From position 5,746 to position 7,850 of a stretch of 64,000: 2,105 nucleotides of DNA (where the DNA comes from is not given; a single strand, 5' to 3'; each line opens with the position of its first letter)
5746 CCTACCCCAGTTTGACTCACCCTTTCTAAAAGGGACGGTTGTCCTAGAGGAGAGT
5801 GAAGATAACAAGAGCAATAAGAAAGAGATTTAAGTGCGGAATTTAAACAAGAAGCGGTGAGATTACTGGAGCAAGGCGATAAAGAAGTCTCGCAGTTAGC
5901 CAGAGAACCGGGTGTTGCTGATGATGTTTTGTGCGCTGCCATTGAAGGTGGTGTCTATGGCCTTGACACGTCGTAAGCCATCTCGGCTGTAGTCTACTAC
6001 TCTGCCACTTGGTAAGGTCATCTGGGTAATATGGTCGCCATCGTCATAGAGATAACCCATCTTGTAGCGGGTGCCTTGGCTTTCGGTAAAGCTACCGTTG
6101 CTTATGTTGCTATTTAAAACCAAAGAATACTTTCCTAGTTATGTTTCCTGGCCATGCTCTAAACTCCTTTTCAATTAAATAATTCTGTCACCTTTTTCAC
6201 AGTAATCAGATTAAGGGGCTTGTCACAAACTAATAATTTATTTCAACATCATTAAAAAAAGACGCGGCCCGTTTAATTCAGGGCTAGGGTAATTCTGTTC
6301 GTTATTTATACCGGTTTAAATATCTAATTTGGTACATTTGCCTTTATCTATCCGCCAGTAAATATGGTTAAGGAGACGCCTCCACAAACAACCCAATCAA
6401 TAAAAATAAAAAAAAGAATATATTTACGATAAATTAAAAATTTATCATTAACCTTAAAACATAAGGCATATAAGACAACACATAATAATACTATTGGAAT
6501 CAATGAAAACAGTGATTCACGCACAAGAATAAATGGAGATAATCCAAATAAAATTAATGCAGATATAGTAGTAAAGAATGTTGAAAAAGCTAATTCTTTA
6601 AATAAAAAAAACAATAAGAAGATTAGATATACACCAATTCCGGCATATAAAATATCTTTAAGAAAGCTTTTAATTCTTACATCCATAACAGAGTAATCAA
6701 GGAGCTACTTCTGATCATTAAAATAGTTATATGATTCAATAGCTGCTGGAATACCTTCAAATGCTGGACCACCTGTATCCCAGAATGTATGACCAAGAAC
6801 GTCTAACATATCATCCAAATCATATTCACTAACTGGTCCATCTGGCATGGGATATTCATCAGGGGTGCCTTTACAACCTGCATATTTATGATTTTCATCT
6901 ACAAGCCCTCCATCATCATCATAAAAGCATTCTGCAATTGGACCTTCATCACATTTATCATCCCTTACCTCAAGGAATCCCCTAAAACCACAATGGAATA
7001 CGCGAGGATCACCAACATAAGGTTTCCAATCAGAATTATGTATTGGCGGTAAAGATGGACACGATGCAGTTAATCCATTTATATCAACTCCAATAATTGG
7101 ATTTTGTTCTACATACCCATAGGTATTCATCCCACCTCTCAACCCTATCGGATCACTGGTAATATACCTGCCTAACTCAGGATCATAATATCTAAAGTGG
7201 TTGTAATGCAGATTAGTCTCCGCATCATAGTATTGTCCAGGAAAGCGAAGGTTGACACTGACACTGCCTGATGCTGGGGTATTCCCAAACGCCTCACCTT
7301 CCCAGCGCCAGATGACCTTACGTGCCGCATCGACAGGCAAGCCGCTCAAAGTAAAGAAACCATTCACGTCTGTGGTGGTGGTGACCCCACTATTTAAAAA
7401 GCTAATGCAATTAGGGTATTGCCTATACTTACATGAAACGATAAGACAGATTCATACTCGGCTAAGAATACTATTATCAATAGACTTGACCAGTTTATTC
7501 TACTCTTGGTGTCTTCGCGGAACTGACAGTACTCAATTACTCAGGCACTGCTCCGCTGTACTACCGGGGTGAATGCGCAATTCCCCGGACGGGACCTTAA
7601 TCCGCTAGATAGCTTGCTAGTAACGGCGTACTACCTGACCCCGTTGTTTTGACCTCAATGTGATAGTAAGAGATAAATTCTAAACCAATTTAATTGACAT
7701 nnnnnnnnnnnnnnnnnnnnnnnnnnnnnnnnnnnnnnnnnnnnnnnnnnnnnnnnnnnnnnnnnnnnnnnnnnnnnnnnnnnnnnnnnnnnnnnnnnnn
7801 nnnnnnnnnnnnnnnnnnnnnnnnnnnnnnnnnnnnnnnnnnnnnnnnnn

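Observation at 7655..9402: Orphan Rhs toxin module with an L,D-transpeptidase (YkuD)-like C-terminal domain and a cognate periplasmic lipoprotein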

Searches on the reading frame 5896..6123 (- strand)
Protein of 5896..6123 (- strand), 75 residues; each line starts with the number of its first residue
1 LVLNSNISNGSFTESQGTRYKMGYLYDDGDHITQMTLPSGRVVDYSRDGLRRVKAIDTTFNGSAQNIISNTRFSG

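Call 4: search_protein_families(library=pfam, proteins=[window:5896-6123:-], max_evalue=1)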
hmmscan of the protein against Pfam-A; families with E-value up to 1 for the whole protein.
window:5896-6123:- (75 aa): 1 family
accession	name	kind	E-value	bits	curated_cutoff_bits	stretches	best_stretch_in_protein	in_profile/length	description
PF05593.20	RHS_repeat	-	3.6e-05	24.5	22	1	26-62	1-36/38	RHS Repeat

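Call 57: search_protein_families(library=ncbifam, proteins=[window:5896-6123:-], max_evalue=0.01)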
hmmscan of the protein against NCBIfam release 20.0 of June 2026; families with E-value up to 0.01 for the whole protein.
window:5896-6123:- (75 aa): 1 family
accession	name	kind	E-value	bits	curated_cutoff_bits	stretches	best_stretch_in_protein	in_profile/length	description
TIGR01643.1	YD_repeat_2x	repeat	0.0082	16.6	15.8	0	26-59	1-34/42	YD repeat-containing protein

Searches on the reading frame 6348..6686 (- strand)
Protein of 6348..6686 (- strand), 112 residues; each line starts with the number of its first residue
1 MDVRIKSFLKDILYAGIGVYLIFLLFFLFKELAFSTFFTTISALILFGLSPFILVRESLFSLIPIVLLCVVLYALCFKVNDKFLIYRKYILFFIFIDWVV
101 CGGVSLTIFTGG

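Call 4: search_protein_families(library=pfam, proteins=[window:6348-6686:-], max_evalue=1)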
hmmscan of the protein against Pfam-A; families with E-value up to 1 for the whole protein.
window:6348-6686:- (112 aa): 0 families

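Call 57: search_protein_families(library=ncbifam, proteins=[window:6348-6686:-], max_evalue=0.01)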
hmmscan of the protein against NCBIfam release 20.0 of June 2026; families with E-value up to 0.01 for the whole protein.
window:6348-6686:- (112 aa): 0 families

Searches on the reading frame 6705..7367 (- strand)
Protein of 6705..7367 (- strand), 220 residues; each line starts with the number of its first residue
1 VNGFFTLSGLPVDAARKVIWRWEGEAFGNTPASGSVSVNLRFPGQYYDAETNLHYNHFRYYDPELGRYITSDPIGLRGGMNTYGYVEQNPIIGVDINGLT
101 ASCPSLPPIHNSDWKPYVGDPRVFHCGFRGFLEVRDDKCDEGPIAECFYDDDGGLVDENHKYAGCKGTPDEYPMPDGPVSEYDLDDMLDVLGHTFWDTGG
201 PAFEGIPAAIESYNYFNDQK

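Call 4: search_protein_families(library=pfam, proteins=[window:6705-7367:-], max_evalue=1)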
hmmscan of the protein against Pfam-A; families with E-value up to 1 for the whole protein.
window:6705-7367:- (220 aa): 2 families
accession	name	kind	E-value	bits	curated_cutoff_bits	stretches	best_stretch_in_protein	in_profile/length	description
PF17780.6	OCRE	-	0.054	14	24.7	1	44-72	12-42/52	OCRE domain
PF21482.3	KH_GLD-3_2nd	-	0.2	12.4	27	1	84-104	21-41/69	GLD-3 2nd KH domain (aka KH3)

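Call 57: search_protein_families(library=ncbifam, proteins=[window:6705-7367:-], max_evalue=0.01)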
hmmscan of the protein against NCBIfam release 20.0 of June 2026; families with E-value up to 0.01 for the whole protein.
window:6705-7367:- (220 aa): 2 families
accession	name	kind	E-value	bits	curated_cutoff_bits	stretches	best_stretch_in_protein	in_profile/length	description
TIGR03696.1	Rhs_assc_core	domain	1.5e-25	89.5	32.5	1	26-99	3-76/76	RHS repeat-associated core domain-containing protein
NF041261.1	RHS_core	equivalog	2.4e-17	62.1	2000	1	19-99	1179-1261/1261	RHS element core protein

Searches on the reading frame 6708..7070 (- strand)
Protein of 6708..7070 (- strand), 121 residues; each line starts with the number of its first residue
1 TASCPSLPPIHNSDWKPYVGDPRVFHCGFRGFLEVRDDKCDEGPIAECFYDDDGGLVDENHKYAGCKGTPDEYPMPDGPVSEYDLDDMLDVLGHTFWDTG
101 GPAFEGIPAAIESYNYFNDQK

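Call 68: find_homologous_proteins(query=window:6708-7070:-, max_evalue=0.001)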
Query seq(121 aa) (121 aa): 2 proteins with E <= 0.001 among 4 candidates.
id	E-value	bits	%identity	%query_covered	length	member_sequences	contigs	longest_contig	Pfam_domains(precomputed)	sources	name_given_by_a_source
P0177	1.0e-20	92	45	99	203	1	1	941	-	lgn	-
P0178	3.9e-20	91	47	98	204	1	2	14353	-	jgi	jgi:hypothetical protein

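Call 69: find_encoding_contigs(protein=P0178, flank=8000, max_places=2)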
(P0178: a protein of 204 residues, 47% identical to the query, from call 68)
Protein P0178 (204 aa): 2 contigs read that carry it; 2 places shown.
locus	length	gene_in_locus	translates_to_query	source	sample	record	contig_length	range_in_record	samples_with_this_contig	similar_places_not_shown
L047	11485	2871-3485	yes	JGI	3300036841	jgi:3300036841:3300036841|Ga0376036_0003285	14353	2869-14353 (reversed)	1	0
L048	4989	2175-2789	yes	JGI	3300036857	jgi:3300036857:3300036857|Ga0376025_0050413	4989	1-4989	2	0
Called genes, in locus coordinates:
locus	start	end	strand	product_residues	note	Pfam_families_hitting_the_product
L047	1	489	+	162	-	?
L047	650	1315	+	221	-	PF08242:Methyltransf_12 (weak)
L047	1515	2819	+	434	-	-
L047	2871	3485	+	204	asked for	-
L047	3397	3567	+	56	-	-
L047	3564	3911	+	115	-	-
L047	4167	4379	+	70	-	-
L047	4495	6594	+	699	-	PF16510:P22_portal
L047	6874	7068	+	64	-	PF15607:Ntox44 (faint)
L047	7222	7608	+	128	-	PF17428:DUF5412 (weak)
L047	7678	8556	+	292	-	-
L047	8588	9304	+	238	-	-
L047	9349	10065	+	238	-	-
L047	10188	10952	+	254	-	-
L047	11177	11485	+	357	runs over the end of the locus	PF13252:Phage_capsid_3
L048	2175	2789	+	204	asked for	-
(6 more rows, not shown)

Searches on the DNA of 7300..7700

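Call 83: search_rna_families(source=window, start=7300, end=7700, threshold=evalue, max_evalue=0.1, show_alignments=1)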
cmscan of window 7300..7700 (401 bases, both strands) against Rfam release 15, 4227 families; matches with E-value up to 0.1: 1.
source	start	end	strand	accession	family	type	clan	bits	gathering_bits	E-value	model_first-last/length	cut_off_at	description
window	7481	7607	-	RF02003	group-II-D1D4-4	Intron;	CL00102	44.3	49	8.7e-09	1-138/138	no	Group II catalytic intron D1-D4-4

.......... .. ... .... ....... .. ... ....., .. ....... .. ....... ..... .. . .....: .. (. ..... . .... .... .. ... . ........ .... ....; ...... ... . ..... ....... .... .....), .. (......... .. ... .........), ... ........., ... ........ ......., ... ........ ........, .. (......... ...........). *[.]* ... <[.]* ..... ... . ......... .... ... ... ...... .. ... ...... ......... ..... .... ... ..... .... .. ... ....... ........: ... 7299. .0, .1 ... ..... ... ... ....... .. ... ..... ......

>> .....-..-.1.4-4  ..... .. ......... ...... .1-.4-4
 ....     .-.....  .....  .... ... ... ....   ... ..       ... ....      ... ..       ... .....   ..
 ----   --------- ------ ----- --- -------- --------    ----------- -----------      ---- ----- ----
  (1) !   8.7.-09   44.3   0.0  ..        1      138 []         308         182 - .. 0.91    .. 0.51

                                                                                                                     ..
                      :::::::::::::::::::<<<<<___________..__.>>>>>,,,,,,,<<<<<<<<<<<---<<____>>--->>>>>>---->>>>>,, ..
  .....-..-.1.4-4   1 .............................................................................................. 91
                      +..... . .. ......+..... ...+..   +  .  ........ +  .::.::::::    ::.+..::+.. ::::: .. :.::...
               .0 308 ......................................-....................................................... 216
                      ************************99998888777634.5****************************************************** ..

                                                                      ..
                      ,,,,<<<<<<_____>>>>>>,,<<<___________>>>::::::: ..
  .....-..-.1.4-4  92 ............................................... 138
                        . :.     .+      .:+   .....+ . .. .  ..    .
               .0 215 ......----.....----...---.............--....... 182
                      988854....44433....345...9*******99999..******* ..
